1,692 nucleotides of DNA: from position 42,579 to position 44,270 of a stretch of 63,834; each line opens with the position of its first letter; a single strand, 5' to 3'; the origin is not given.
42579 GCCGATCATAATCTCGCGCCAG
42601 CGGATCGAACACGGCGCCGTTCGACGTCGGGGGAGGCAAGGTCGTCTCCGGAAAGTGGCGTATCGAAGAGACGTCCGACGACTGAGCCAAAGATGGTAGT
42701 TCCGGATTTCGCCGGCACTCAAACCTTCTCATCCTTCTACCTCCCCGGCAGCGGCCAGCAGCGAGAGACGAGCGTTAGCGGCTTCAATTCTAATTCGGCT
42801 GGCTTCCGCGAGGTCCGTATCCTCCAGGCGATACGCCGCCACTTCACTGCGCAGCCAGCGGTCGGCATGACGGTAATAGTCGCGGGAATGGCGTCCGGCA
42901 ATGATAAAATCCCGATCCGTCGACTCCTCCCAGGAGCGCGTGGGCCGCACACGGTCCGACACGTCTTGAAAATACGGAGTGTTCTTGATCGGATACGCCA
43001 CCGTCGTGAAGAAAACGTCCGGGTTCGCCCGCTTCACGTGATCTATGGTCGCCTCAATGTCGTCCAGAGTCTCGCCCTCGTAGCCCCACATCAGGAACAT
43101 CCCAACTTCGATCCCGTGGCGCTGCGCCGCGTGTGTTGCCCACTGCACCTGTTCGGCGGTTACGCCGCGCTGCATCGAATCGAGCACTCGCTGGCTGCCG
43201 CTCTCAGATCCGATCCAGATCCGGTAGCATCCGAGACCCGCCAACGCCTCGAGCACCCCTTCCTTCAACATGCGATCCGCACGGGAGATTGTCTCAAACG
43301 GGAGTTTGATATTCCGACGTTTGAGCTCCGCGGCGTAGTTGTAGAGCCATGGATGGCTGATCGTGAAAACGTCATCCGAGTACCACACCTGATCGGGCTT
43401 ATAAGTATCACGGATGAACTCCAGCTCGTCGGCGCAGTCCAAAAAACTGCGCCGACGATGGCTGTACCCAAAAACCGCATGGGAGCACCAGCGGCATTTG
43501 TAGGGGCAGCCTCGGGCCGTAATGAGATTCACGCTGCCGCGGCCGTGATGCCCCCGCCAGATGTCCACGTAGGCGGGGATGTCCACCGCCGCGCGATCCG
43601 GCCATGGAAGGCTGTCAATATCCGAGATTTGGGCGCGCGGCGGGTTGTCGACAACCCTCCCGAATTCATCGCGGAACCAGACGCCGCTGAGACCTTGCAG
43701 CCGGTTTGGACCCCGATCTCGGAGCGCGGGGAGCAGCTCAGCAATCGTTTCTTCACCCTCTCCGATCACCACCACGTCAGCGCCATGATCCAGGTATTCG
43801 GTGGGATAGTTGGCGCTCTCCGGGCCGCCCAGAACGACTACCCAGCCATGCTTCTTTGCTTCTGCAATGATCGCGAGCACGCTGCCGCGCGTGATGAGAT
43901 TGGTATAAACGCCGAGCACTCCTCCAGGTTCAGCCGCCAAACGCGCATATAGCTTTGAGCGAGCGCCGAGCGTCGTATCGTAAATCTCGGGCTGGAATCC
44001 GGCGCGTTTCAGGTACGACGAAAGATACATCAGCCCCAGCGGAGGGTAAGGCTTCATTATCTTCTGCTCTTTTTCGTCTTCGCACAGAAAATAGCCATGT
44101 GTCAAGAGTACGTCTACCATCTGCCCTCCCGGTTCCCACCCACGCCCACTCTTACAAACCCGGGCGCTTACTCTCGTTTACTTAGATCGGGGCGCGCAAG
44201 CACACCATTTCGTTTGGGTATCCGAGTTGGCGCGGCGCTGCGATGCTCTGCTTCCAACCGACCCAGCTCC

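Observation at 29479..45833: Thirteen-gene translationally coupled operon built around four cobalamin-type radical SAM enzymes, with no pathway I can name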

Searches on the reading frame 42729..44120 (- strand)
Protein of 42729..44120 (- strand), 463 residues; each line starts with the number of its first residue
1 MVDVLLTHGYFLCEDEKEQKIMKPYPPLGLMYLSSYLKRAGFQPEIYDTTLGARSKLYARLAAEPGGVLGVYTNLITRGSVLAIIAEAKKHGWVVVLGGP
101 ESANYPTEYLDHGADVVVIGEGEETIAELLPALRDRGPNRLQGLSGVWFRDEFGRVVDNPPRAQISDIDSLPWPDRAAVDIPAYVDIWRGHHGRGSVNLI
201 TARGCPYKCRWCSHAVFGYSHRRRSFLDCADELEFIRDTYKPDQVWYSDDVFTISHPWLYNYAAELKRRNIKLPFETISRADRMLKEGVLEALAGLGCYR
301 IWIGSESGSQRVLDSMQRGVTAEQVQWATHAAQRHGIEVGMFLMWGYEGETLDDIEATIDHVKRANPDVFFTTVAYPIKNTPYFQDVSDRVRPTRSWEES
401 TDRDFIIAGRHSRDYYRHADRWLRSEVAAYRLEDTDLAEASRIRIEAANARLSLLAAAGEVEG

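Call 3: search_protein_families(library=pfam, proteins=[window:42729-44120:-], max_evalue=0.01)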
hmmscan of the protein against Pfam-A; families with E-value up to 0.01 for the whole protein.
window:42729-44120:- (463 aa): 3 families
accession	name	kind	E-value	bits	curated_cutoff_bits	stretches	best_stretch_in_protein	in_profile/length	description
PF04055.27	Radical_SAM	-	2.3e-18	67.4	29.5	1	200-361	2-165/166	Radical SAM superfamily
PF02310.24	B12-binding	-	2e-13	50.7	32.1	1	24-130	11-121/121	B12 binding domain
PF19864.5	Radical_SAM_N2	-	0.00075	19.4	29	1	89-135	83-127/151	Radical SAM proteins, N-terminal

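Call 5: search_protein_families(library=ncbifam, proteins=[window:42729-44120:-], max_evalue=0.001)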
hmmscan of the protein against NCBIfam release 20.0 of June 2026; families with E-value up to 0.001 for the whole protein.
window:42729-44120:- (463 aa): 26 families (the best 25 are shown)
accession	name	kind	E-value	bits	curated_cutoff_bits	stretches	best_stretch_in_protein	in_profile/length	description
TIGR02026.1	BchE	equivalog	5.7e-35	121.1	481.35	1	20-391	15-391/497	magnesium-protoporphyrin IX monomethyl ester anaerobic oxidative cyclase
TIGR04479.1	bcpD_PhpK_rSAM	subfamily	6.1e-30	104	600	1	26-386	71-430/504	PhpK family radical SAM P-methyltransferase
TIGR03471.1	HpnJ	equivalog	1.4e-29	103.3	577.6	1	90-388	95-388/472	hopanoid biosynthesis associated radical SAM protein HpnJ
TIGR04072.2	rSAM_ladder_B12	equivalog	1.1e-28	100.1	360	2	195-372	179-356/443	lipid biosynthesis B12-binding/radical SAM protein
NF050148.1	rSAM_ApyD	equivalog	1.1e-28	100.1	750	1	12-367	10-370/645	RiPP biosynthesis radical SAM protein ApyD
TIGR04014.1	B12_SAM_MJ_0865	equivalog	2.1e-27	96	360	2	280-387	252-358/434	methyl-coenzyme M reductase glutamine C-methyltransferase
TIGR04013.1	B12_SAM_MJ_1487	hypoth_equivalog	5.8e-26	91.2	251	2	79-227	57-183/382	TIGR04013 family B12-binding domain/radical SAM domain-containing protein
NF038361.1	rSAM_Sden_1168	equivalog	3.6e-20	72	575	1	93-364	171-450/560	Sden_1168 family B12-binding radical SAM P-methyltransferase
TIGR04385.1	B12_rSAM_cofa1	equivalog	1.3e-19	70.7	450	1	115-363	124-362/438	B12 lower ligand biosynthesis radical SAM protein BzaD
TIGR04367.1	HpnR_B12_rSAM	equivalog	1.5e-19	69.9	650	1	25-345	20-333/490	hopanoid C-3 methylase HpnR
NF033712.0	B12_rSAM_KedN5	subfamily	4e-17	61.7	700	1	83-214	83-213/624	KedN5 family methylcobalamin-dependent radical SAM C-methyltransferase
TIGR03975.1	rSAM_ocin_1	subfamily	4.1e-17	61.9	281.85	1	58-358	121-423/606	RiPP maturation radical SAM C-methyltransferase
TIGR04295.1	B12_rSAM_oligo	hypoth_equivalog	2.8e-15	56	400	1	87-319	96-315/422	TIGR04295 family B12-binding domain-containing radical SAM protein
TIGR03960.1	rSAM_fuse_unch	hypoth_equivalog_domain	3.6e-10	39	462.3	1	197-362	254-421/605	TIGR03960 family B12-binding radical SAM protein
NF033070.1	rSAM_AprD4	equivalog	1.2e-09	37.6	500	1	164-362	166-363/456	AprD4 family radical SAM diol-dehydratase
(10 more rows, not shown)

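Call 48: find_related_loci(query=window:42729-44120:-, collection=genome_contigs, flank=10000)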
Query window:42729-44120:- (463 aa) in genome_contigs; peptide patterns used: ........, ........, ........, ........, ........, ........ (x = any residue, [..] = any of these).
599 stretches matched a pattern (row limit reached: there are more); 550 encode a relative of the query (tblastn E <= 1e-3); the best 80 are kept; 80 distinct loci.
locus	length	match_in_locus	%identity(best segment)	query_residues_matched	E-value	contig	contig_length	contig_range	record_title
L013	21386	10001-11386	77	1-462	0e+0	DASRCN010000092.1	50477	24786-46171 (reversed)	MAG TPA_asm: Chthonomonadaceae bacterium isolate SMAG_U9954 k141_90445, whole genome shotgun sequence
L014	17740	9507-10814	77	1-436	0e+0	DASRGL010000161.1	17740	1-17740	MAG TPA_asm: Chthonomonadaceae bacterium isolate SMAG_U10057 k141_720195, whole genome shotgun sequence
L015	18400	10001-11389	71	1-463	0e+0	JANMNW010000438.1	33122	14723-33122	MAG: Chloroflexota bacterium isolate OTE_58_metabat_286 OTE_58_k141_1133535, whole genome shotgun sequence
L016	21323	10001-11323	76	1-441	0e+0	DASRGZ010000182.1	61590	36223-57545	MAG TPA_asm: Chthonomonadaceae bacterium isolate SMAG_U10071 k141_1604979, whole genome shotgun sequence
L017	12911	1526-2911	69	1-462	0e+0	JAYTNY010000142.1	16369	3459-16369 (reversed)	MAG: Roseobacter sp. isolate GFS_4015 GFS_4015_141, whole genome shotgun sequence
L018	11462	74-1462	70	1-463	0e+0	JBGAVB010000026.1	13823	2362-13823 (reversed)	MAG: Anaerolineae bacterium isolate MAG_MBR_AS.85 MBRAS-85_NODE_26_length_13823_cov_3.624691, whole genome shotgun seque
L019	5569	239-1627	70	1-463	0e+0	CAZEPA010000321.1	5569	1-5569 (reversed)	MAG TPA_asm: uncultured Anaerolineae bacterium isolate binchicken_co27_224 genome assembly, contig: NODE_25605_length_55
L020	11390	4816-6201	69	1-462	0e+0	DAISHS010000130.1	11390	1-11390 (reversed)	MAG TPA_asm: Chloroflexota bacterium isolate CTOTU1896 NODE_569_length_11390_cov_6.544949, whole genome shotgun sequence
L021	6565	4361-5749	68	1-463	0e+0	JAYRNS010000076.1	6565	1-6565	MAG: Anaerolineae bacterium isolate XM2_XAASGE4bin.34 k141_104843, whole genome shotgun sequence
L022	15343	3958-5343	69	1-463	0e+0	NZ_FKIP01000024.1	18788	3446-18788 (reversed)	Candidatus Entotheonella palauensis isolate egemina21, whole genome shotgun sequence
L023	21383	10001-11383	71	1-463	0e+0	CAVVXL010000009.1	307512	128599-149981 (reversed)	MAG: uncultured Acidobacteriota bacterium isolate MFD04580.bin.1.42 genome assembly, contig: contig_22522, whole genome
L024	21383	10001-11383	72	1-462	0e+0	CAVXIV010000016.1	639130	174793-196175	MAG: uncultured Acidobacteriota bacterium isolate MFD03066.bin.2.238 genome assembly, contig: contig_4363, whole genome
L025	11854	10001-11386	71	1-462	0e+0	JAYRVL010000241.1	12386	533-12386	MAG: Anaerolineae bacterium isolate NJ_NJASGE3bin.1 k141_418671, whole genome shotgun sequence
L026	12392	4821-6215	69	1-463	0e+0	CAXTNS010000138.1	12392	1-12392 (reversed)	MAG TPA_asm: uncultured Thermoanaerobaculia bacterium isolate public_SRR14722161_metawrap_bin.3 genome assembly, contig:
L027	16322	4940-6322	70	1-462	0e+0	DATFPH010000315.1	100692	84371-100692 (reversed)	MAG TPA_asm: Thermoanaerobaculia bacterium isolate SMAG_U9298 k141_30864, whole genome shotgun sequence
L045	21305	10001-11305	71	1-436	0e+0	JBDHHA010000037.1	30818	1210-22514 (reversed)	MAG: Gemmatimonadota bacterium isolate M8-62_Bin_109 M8-62_Bin_109_scaffold_4596, whole genome shotgun sequence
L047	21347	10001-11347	68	1-462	0e+0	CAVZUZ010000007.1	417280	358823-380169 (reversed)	MAG: Thermoanaerobaculaceae bacterium isolate MFD06742.bin.2.42 genome assembly, contig: contig_14305, whole genome shot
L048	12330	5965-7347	67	1-462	0e+0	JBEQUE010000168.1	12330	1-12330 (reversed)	MAG: Acidobacteriota bacterium isolate MAG_Dt_02 k247_1627029, whole genome shotgun sequence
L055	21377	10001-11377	65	1-460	0e+0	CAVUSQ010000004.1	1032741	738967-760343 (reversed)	MAG: Bryobacterales bacterium isolate MFD00964.bin.2.4 genome assembly, contig: contig_15649, whole genome shotgun seque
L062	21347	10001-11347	68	1-463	0e+0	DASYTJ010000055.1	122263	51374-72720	MAG TPA_asm: Thermoanaerobaculia bacterium isolate SMAG_U4564 k141_1433364, whole genome shotgun sequence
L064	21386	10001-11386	63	1-463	0e+0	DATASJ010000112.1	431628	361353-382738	MAG TPA_asm: Bryobacteraceae bacterium isolate SMAG_U5517 k141_2298333, whole genome shotgun sequence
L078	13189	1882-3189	67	1-436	0e+0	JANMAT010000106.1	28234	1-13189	MAG: Actinomycetes bacterium isolate OTE_1_metabat_490 OTE_1_k141_3949396, whole genome shotgun sequence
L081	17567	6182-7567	63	1-462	0e+0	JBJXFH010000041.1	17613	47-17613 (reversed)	MAG: Acidimicrobiales bacterium isolate F1F2.bin.495 k127_8238532, whole genome shotgun sequence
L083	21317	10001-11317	65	1-440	0e+0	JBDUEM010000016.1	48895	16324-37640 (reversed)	MAG: Bryobacteraceae bacterium isolate cluster4_bin.95 NODE_656_length_48895_cov_7.624427, whole genome shotgun sequence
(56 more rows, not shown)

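Call 54: search_protein_families(library=pfam, proteins=[L064:11392-12354:+, L083:19840-20565:-, L062:12000-13370:+, L062:140-5926:+, L055:2275-3195:+, L047:5814-7784:+, L055:3358-4347:+, L048:88-4245:-, L078:870-1946:-, L081:9254-10948:+], max_evalue=0.001)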
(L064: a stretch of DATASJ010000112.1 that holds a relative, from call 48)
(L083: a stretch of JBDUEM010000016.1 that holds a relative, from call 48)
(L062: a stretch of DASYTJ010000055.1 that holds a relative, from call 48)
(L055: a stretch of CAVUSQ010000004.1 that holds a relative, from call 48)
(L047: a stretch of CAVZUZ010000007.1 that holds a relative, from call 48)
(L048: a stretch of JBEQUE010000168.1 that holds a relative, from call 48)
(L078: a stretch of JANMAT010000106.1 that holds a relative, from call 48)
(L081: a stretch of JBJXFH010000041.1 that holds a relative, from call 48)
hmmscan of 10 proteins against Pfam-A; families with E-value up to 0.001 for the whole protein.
L064:11392-12354:+ (320 aa): 7 families
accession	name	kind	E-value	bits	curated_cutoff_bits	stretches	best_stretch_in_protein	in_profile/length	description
PF08241.18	Methyltransf_11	-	1.7e-16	61.1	21.2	1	128-222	1-95/95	Methyltransferase domain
PF13649.12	Methyltransf_25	-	4.9e-13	50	27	1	127-218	1-97/97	Methyltransferase domain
PF13489.12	Methyltransf_23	-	4.7e-10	39.9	27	1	114-225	13-119/164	Methyltransferase domain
PF13847.12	Methyltransf_31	-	3.8e-09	36.8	27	1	124-225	4-112/145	Methyltransferase domain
PF01209.24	Ubie_methyltran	-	1.6e-08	34.6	20.1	1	122-225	46-154/233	ubiE/COQ5 methyltransferase family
PF08242.18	Methyltransf_12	-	4.8e-07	30.9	30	1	128-219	1-97/98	Methyltransferase domain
PF05148.21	Methyltransf_8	-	3.3e-06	27.6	27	1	176-240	111-172/219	Hypothetical methyltransferase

L083:19840-20565:- (241 aa): 11 families
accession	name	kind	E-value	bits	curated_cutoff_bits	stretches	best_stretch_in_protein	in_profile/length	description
PF05175.20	MTS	-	2.9e-16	60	23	1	83-199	33-142/170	Methyltransferase small domain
PF06325.19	PrmA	-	4.5e-10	40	22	1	84-154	164-233/296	Ribosomal protein L11 methyltransferase (PrmA)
PF13649.12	Methyltransf_25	-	1.5e-08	35.6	27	1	86-154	2-72/97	Methyltransferase domain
PF03602.21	Cons_hypoth95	-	9.6e-08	32.3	24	1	81-161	41-127/182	Conserved hypothetical protein 95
PF08241.18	Methyltransf_11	-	1.4e-07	32.5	21.2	1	86-153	1-66/95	Methyltransferase domain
PF02475.24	TRM5-TYW2_MTfase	-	2.5e-07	31.2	28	1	80-141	35-98/164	TRM5/TYW2 methyltransferase domain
PF13847.12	Methyltransf_31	-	1.4e-06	28.5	27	1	84-156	6-83/145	Methyltransferase domain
PF13489.12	Methyltransf_23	-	1.8e-06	28.3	27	1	75-154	16-88/164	Methyltransferase domain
PF09445.16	Methyltransf_15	-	3.6e-05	23.9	22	1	85-156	4-80/165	RNA cap guanine-N2 methyltransferase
PF05971.18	Methyltransf_10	-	5.4e-05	23.1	23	1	81-163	102-193/299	RNA methyltransferase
PF08242.18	Methyltransf_12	-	6.8e-05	24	30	1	86-153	1-71/98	Methyltransferase domain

L062:12000-13370:+ (456 aa): 2 families
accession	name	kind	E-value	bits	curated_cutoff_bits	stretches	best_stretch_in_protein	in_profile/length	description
PF04055.27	Radical_SAM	-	3.5e-15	57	29.5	1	141-274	3-145/166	Radical SAM superfamily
PF13186.11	SPASM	-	1.4e-10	41.8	21.5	1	384-444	1-66/67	Iron-sulfur cluster-binding domain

L062:140-5926:+ (1928 aa): 0 families

L055:2275-3195:+ (306 aa): 1 family
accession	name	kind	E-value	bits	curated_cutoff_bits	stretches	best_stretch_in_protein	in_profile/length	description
PF00535.33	Glycos_transf_2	-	5e-05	23.7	23.3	1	58-133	51-124/168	Glycosyl transferase family 2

L047:5814-7784:+ (656 aa): 5 families
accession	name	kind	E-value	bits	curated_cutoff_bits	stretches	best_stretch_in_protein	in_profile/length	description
PF02239.22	Cytochrom_D1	-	8.9e-12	44.7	25.5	2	170-295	227-355/368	Cytochrome D1 heme domain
PF25174.1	Beta-prop_THOC3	-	1.7e-10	40.8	305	1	179-297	56-170/272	THOC3 beta-propeller domain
PF24814.1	WD40_Prp19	-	4.2e-07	29.7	320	1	201-349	122-270/281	Prp19 WD40 domain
PF23414.1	Beta-prop_EML_2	-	1e-06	28.8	90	1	270-414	12-157/266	Echinoderm microtubule-associated protein second beta-propeller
PF21783.3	YNCE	-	1.1e-06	28.7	27.1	1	222-334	208-320/339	YNCE-like beta-propeller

L055:3358-4347:+ (329 aa): 1 family
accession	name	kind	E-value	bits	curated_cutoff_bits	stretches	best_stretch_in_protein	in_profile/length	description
PF01613.24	Flavin_Reduct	-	0.00025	21.6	27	1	171-316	2-150/153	Flavin reductase like domain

L048:88-4245:- (1385 aa): 17 families
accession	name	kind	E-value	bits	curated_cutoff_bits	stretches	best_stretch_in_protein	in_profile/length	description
PF13620.12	CarboxypepD_reg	-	1.4e-126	413.5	32.3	11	791-871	2-80/82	Carboxypeptidase regulatory-like domain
PF13715.12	CarbopepD_reg_2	-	1.3e-48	163.3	32.2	3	1127-1210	1-74/88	CarboxypepD_reg-like domain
PF17210.9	SdrD_B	-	3.6e-18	66.2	29.7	0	1062-1104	26-70/112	SdrD B-like domain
PF17802.7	SpaA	-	2.3e-16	60.2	23.1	0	883-930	8-57/91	Prealbumin-like fold domain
PF10670.15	DUF4198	-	2.7e-15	57.5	34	0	786-847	144-205/209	Domain of unknown function (DUF4198)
PF00775.27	Dioxygenase_C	-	1.3e-14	54.5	27.3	0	790-843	31-96/182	Dioxygenase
PF15976.11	CooC_C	-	1.6e-12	47.7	29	0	868-934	9-68/93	CS1-pili formation C-terminal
PF07210.18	DUF1416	-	8.9e-12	45.2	23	1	1124-1209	19-94/97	Protein of unknown function (DUF1416)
PF09430.16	EMC7_beta-sandw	-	1.3e-11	45.1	26.6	0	539-575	15-50/122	ER membrane protein complex subunit 7, beta-sandwich domain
PF20598.4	DUF6795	-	7.1e-11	42.8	27.4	0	1127-1201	1-67/103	Domain of unknown function (DUF6795)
PF14686.12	fn3_3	-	5.3e-10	39.4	24.4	0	913-940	33-60/75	Polysaccharide lyase family 4, domain II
PF02369.22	Big_1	-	9.9e-10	38.8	34.9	0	876-920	19-65/93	Bacterial Ig-like domain (group 1)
PF08308.17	PEGA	-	2.6e-09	37.3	20.8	0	1175-1203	30-58/71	PEGA domain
PF11974.14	bMG3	-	4.1e-08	33.6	34.9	0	799-837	24-58/103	Bacterial alpha-2-macroglobulin MG3 domain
PF25020.1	TTR_TEN1-4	-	4.3e-07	30.2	27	0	790-826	8-44/86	Teneurin TTR-like domain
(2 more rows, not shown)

L078:870-1946:- (358 aa): 0 families

L081:9254-10948:+ (564 aa): 1 family
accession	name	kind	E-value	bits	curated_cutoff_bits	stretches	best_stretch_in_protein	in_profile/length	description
PF03816.19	LytR_cpsA_psr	-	7.3e-32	111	24.6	1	193-349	1-149/150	LytR_cpsA_psr family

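Call 60: search_protein_families(library=pfam, proteins=[L083:2335-3405:+, L083:4288-5169:+, L083:5852-6856:+, L083:7808-8407:+, L083:12204-13313:+, L083:14073-16778:+, L083:16779-18338:+, L045:541-4572:+, L045:5843-6772:+, L045:7435-8421:+], max_evalue=0.001)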
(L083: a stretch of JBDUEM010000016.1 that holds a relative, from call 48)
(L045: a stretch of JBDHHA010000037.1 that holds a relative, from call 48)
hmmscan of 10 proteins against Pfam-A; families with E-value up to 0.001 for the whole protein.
L083:2335-3405:+ (356 aa): 2 families
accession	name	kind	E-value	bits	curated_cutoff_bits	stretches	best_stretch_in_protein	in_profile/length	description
PF00926.24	DHBP_synthase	-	9.1e-83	276.9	26.4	1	10-200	2-191/191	3,4-dihydroxy-2-butanone 4-phosphate synthase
PF00925.25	GTP_cyclohydro2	-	2.1e-26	92.9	23.3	1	212-298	4-88/165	GTP cyclohydrolase II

L083:4288-5169:+ (293 aa): 0 families

L083:5852-6856:+ (334 aa): 1 family
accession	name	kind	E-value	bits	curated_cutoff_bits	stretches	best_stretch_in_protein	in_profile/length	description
PF07475.17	Hpr_kinase_C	-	2.1e-05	24.6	33.3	1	155-204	9-58/171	HPr Serine kinase C-terminal domain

L083:7808-8407:+ (199 aa): 1 family
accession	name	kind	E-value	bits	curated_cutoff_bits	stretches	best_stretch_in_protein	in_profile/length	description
PF00925.25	GTP_cyclohydro2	-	2.5e-57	193.5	23.3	1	13-173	5-165/165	GTP cyclohydrolase II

L083:12204-13313:+ (369 aa): 0 families

L083:14073-16778:+ (901 aa): 10 families
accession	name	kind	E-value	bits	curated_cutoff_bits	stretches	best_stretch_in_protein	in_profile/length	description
PF00535.33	Glycos_transf_2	-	4.6e-43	147.5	23.3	2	715-814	1-107/168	Glycosyl transferase family 2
PF13649.12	Methyltransf_25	-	6.3e-18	65.7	27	1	546-636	1-95/97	Methyltransferase domain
PF08241.18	Methyltransf_11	-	6.8e-17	62.3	21.2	1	547-636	1-89/95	Methyltransferase domain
PF10111.15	Glyco_tranf_2_2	-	6.9e-11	42.6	27.3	0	406-443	166-203/276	Glycosyltransferase like family 2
PF13489.12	Methyltransf_23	-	1e-10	42.1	27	1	542-623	22-99/164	Methyltransferase domain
PF08242.18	Methyltransf_12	-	5.1e-10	40.4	30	1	547-631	1-89/98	Methyltransferase domain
PF13641.12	Glyco_tranf_2_3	-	1.2e-08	35.7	27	1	712-824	1-124/230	Glycosyltransferase like family 2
PF13847.12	Methyltransf_31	-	7.9e-08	32.6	27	1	543-638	4-105/145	Methyltransferase domain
PF02709.20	Glyco_transf_7C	-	8.4e-07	29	23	1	400-442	16-58/78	N-terminal domain of galactosyltransferase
PF07021.18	MetW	-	1.8e-05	24.9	21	1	537-639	8-107/193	Methionine biosynthesis protein MetW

L083:16779-18338:+ (519 aa): 5 families
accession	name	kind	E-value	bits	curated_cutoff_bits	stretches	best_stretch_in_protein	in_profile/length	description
PF00535.33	Glycos_transf_2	-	9.5e-38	130.2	23.3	2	334-448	1-123/168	Glycosyl transferase family 2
PF10111.15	Glyco_tranf_2_2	-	6.8e-15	55.7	27.3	0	156-200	160-204/276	Glycosyltransferase like family 2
PF13641.12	Glyco_tranf_2_3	-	1.8e-13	51.5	27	1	331-444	1-124/230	Glycosyltransferase like family 2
PF02709.20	Glyco_transf_7C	-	6.3e-07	29.4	23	1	162-213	22-77/78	N-terminal domain of galactosyltransferase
PF13506.12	Glyco_transf_21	-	3.9e-05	23.6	21.7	0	79-116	20-57/174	Glycosyl transferase family 21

L045:541-4572:+ (1343 aa): 5 families
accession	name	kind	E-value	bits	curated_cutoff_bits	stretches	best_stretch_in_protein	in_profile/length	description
PF02518.31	HATPase_c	-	2.7e-25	89.4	26.4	1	1240-1340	3-108/111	Histidine kinase-, DNA gyrase B-, and HSP90-like ATPase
PF00512.31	HisKA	-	2.5e-07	31.1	26.9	1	1128-1185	2-53/66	His Kinase A (phospho-acceptor) domain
PF13589.12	HATPase_c_3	-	8.3e-07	29.5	25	1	1243-1300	3-60/137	Histidine kinase-, DNA gyrase B-, and HSP90-like ATPase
PF13581.12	HATPase_c_2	-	1.4e-05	25.6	27.4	1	1243-1318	36-111/127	Histidine kinase-like ATPase domain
PF00672.30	HAMP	-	0.00019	22.2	25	1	955-1001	3-49/53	HAMP domain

L045:5843-6772:+ (309 aa): 1 family
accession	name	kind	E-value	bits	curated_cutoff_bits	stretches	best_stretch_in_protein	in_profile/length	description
PF00174.25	Oxidored_molyb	-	2.8e-31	108.8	24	1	90-246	7-169/169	Oxidoreductase molybdopterin binding domain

L045:7435-8421:+ (328 aa): 1 family
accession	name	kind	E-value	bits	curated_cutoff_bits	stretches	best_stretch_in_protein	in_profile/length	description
PF13555.12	AAA_29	-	0.00069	19.7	27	0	149-174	15-39/61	P-loop containing region of AAA domain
